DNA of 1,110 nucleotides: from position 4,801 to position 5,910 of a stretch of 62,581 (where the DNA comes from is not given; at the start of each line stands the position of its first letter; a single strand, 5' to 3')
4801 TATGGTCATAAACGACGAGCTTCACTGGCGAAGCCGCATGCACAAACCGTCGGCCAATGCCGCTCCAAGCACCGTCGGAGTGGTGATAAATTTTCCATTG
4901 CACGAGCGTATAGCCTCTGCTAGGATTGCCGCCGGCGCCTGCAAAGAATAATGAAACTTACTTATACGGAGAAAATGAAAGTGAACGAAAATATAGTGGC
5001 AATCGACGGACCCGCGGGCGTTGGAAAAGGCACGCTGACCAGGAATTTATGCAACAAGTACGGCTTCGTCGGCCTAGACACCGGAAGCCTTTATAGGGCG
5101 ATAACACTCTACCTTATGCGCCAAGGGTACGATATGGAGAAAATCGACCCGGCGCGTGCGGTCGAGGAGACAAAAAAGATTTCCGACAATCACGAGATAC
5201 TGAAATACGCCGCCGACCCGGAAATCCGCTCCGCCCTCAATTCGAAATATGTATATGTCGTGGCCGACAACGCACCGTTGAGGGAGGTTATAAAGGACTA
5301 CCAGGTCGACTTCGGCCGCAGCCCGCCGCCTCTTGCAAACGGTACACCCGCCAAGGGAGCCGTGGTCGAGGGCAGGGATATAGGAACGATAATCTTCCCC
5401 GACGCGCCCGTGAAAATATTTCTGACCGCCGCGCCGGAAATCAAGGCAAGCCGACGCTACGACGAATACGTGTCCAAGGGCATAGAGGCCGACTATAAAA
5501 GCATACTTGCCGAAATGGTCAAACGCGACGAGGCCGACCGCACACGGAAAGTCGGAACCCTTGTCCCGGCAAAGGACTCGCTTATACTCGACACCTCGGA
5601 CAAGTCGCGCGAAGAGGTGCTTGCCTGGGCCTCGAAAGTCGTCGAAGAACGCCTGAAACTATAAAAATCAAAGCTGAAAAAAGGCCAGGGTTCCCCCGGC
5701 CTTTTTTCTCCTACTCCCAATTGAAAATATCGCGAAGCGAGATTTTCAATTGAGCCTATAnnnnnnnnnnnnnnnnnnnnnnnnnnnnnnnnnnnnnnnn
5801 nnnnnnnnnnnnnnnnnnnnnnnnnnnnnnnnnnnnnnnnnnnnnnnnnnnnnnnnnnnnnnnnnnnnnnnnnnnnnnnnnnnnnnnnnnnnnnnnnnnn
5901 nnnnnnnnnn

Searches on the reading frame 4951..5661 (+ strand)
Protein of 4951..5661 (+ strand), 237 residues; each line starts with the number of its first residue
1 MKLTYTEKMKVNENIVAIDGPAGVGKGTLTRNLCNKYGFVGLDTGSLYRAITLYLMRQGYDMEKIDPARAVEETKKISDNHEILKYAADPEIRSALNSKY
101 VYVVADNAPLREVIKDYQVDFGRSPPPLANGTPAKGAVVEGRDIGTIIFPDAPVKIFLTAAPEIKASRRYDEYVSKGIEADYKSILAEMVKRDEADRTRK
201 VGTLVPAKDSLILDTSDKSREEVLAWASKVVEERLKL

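Call 65: search_protein_families(library=pfam, proteins=[window:4951-5661:+], max_evalue=0.01)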
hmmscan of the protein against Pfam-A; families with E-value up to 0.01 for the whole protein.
window:4951-5661:+ (237 aa): 7 families
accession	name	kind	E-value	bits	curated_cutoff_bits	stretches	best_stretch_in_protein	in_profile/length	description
PF02224.24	Cytidylate_kin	-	4e-50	170.9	26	1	16-229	1-207/211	Cytidylate kinase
PF13207.12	AAA_17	-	6.3e-05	23.7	27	1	20-52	2-34/136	AAA domain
PF00406.28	ADK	-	0.00056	20.5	26.8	1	20-61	3-44/151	Adenylate kinase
PF00931.28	NB-ARC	-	0.0037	17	23.5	1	12-103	17-104/248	NB-ARC domain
PF20720.3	nSTAND3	-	0.0041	17.3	27.2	0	12-37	16-41/155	Novel STAND NTPase 3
PF13671.12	AAA_33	-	0.0072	17.1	27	0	18-107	4-77/143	AAA domain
PF13238.12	AAA_18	-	0.0083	17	29.4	0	16-81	1-60/128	AAA domain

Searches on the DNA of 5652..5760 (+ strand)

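Call 52: build_rna_model(alignment_id=A1)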
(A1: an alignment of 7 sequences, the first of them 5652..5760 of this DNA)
Model R1 built from alignment A1 (7 sequences, 124 columns); structure: RNAalifold consensus.
model positions 109; base pairs 25; branch points 1; effective number of sequences 3.21; information 0.59 bits per position. Calibrated on 0.2 Mb of random sequence (short: E-values are rough).
structure used (alignment columns):
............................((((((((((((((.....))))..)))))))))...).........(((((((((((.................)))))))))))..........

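Call 53: search_with_rna_model(model_id=R1, sources=[window, L081, L082, L083, L179, L001, L002, L003, L004, L005, L006, L007, L008], max_evalue=1)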
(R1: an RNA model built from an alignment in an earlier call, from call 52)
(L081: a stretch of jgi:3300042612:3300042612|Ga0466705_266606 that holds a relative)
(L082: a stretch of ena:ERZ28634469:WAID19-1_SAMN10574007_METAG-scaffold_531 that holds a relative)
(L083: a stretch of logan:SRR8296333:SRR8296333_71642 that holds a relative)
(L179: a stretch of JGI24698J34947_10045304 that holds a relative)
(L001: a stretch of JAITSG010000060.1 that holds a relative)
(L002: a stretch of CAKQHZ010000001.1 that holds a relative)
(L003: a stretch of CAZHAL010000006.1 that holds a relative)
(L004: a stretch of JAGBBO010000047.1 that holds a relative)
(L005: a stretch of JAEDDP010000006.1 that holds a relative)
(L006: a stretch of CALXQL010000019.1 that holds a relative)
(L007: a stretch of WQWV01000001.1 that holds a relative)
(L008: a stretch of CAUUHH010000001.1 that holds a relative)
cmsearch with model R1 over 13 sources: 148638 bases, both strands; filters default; matches with E-value up to 1: 32.
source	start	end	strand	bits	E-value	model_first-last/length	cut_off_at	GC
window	16545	16650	+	104.9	1.7e-27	1-109/109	no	0.42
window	5654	5760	+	99.7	5.1e-26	1-109/109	no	0.4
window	17289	17393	+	94.6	1.5e-24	1-109/109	no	0.42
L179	677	789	-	86.6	3e-22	1-109/109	no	0.43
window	19663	19773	+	86.3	3.8e-22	1-109/109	no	0.37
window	28152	28264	+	86.1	4.2e-22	1-109/109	no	0.49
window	13351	13463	+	78.1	8.4e-20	1-109/109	no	0.42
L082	11164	11282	+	35.2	1.7e-07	1-109/109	no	0.47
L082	11030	11134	-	31.1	2.6e-06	1-109/109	no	0.45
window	55748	55816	+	29.6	6.7e-06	1-109/109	no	0.38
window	17274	17360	-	27.5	2.7e-05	1-109/109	no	0.38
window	19686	19716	-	24.2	0.00024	24-54/109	no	0.42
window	5676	5708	-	24.1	0.00026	23-55/109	no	0.55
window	55738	55819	-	23.6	0.00037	1-109/109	no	0.38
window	16609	16642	-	21.5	0.0015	65-101/109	no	0.38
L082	18725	18782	-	16.2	0.049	64-109/109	5'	0.53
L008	5785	5870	+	16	0.055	1-109/109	no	0.31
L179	685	722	+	16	0.055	65-101/109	no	0.47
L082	10826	10945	+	15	0.1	1-109/109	no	0.52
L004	5961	6035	-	13.8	0.24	1-109/109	no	0.28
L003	6153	6240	-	13.3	0.33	1-109/109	no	0.23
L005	1214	1297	+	12.8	0.47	1-109/109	no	0.37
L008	1518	1588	+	11.7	0.93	1-109/109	no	0.27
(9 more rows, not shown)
